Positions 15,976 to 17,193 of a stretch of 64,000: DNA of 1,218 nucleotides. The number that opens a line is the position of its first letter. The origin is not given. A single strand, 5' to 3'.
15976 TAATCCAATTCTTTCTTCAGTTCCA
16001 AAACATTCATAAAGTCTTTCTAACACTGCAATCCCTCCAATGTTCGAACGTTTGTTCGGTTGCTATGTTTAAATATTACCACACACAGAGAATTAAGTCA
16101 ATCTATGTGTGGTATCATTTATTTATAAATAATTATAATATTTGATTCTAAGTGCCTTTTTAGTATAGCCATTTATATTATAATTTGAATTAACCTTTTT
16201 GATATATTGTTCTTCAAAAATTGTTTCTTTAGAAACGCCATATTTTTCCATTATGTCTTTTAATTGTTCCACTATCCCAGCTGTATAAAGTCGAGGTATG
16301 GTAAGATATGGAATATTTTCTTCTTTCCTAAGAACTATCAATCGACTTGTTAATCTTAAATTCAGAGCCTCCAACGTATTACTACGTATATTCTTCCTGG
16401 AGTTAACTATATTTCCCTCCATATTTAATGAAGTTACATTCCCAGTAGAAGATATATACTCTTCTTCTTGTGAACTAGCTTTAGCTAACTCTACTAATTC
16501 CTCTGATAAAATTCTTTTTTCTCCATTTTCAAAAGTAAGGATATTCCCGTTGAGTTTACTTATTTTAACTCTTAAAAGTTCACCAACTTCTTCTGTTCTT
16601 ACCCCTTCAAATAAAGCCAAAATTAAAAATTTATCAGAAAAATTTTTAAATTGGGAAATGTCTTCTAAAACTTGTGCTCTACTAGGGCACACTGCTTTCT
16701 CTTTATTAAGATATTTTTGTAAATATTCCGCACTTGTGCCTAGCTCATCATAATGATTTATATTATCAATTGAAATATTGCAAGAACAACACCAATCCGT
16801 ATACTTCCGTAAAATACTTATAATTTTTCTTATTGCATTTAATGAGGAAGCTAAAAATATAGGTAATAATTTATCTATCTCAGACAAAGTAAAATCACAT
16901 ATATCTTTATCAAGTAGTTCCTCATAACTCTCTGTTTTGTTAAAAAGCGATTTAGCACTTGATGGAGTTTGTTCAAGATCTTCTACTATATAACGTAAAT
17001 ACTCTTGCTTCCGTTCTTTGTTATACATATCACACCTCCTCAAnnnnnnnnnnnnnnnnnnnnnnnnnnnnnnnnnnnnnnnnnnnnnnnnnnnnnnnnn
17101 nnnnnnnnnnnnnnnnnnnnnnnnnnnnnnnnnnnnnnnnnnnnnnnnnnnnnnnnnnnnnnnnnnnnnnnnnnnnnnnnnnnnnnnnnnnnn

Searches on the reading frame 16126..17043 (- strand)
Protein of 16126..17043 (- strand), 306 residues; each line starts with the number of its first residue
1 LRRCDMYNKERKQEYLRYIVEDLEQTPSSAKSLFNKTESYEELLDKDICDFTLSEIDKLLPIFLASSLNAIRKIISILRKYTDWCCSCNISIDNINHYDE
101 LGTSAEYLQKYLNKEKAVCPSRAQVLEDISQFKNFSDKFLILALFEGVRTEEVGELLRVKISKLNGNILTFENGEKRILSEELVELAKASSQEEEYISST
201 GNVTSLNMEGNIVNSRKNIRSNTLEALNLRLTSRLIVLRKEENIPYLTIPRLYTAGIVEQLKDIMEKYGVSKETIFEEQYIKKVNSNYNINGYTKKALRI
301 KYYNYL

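Call 73: search_protein_families(library=pfam, proteins=[window:16126-17043:-], max_evalue=0.01)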
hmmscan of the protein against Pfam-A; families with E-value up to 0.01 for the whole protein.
window:16126-17043:- (306 aa): 1 family
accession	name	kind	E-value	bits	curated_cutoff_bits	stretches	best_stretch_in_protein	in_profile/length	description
PF22822.1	MrpR_N_CB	-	3.3e-20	72.9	27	1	6-86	1-78/79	MrpR, N-terminal core-binding domain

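Call 74: search_protein_families(library=phrogs, proteins=[window:16126-17043:-], max_evalue=0.001)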
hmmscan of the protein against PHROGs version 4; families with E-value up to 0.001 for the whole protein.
window:16126-17043:- (306 aa): 2 families
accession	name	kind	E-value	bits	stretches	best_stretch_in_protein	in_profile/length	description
phrog_5830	-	integration and excision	5e-44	151.8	1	5-299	2-303/318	integrase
phrog_10004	-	unknown function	4.4e-05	23.8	1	21-301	31-301/308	-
